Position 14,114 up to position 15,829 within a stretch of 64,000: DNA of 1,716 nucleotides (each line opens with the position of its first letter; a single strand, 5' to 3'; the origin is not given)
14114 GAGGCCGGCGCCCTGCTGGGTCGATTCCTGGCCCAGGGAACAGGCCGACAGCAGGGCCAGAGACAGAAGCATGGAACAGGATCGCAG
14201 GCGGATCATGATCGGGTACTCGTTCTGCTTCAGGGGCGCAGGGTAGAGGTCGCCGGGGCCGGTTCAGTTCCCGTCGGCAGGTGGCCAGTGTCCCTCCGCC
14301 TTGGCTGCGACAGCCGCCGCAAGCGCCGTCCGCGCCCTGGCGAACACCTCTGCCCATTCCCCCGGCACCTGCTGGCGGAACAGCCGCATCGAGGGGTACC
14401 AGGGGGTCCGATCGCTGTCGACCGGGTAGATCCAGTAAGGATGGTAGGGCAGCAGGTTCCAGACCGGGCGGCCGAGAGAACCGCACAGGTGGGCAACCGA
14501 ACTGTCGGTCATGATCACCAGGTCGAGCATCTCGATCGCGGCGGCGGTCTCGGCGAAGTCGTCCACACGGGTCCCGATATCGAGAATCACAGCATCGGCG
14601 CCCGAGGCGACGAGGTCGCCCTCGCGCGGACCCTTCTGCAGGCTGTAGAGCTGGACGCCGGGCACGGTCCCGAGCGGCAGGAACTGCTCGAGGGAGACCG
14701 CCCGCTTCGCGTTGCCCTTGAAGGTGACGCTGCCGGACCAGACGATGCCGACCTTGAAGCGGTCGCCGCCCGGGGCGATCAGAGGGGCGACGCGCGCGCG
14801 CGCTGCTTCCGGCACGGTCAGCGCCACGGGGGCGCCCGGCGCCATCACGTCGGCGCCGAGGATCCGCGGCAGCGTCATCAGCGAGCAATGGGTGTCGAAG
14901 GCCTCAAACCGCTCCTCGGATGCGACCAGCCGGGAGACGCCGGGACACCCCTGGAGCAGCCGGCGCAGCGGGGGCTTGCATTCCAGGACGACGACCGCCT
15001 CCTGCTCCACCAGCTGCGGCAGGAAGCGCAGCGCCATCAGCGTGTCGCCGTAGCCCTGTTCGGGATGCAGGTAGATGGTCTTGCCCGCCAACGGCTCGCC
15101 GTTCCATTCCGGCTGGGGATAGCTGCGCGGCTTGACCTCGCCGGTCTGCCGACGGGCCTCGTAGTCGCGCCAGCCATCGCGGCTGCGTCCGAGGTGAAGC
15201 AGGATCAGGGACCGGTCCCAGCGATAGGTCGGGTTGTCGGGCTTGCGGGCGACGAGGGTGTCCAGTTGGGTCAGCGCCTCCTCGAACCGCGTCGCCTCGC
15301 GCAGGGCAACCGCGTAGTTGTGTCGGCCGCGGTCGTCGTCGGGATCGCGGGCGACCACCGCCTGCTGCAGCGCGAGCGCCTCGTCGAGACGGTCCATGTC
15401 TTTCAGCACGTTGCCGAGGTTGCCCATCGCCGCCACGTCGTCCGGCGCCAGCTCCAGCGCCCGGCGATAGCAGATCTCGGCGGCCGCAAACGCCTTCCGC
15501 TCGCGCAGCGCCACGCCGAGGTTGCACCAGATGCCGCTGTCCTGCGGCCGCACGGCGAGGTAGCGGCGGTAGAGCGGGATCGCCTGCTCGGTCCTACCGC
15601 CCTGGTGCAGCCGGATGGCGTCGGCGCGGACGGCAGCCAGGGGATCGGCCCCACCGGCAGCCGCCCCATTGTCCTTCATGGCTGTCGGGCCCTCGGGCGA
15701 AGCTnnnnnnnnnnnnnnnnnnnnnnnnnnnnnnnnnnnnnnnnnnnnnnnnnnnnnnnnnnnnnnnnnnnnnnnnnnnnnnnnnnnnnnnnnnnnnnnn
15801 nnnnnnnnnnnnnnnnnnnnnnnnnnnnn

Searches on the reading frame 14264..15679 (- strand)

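Call 28: search_protein_families(library=pfam, proteins=[window:14264-15679:-], max_evalue=0.00001)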
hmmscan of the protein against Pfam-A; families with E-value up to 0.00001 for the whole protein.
window:14264-15679:- (471 aa): 14 families
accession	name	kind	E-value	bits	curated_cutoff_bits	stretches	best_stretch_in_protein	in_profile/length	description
PF13432.12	TPR_16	-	5.9e-16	59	32.7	1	26-81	9-64/65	Tetratricopeptide repeat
PF07719.23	TPR_2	-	9e-16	57.1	27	0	50-81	3-34/34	Tetratricopeptide repeat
PF13431.12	TPR_17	-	4.9e-15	54.9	24.4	0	70-102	1-33/34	Tetratricopeptide repeat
PF00515.34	TPR_1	-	4.5e-14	52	27.8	1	50-81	3-34/34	Tetratricopeptide repeat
PF14559.12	TPR_19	-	1.2e-13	51.5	25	1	96-152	5-61/68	Tetratricopeptide repeat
PF13414.12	TPR_11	-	3.8e-13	49.3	26.8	0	24-58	4-38/42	TPR repeat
PF13181.12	TPR_8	-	3.5e-12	45.9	25.7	0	50-81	3-34/34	Tetratricopeptide repeat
PF13424.12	TPR_12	-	3.1e-10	40.6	30.1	1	50-111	5-74/77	Tetratricopeptide repeat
PF13428.12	TPR_14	-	7.4e-10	39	23.5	0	24-55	11-42/44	Tetratricopeptide repeat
PF24575.1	TPR_Slam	-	1.9e-08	35.1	35.2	0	11-68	44-101/104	Surface lipoprotein assembly modifier, N-terminal TPR repeats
PF13374.12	TPR_10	-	3.9e-07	30.3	27.5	0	83-111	3-31/42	Tetratricopeptide repeat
PF13176.12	TPR_7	-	4.7e-07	29.8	27.9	0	25-47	10-32/36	Tetratricopeptide repeat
PF13371.12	TPR_9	-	5.4e-06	26.8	35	0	96-152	9-65/73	Tetratricopeptide repeat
PF23914.1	TPR_CcmH_CycH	-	7.9e-06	26.2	42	0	38-147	40-152/158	Cytochrome c-type biogenesis protein H TPR domain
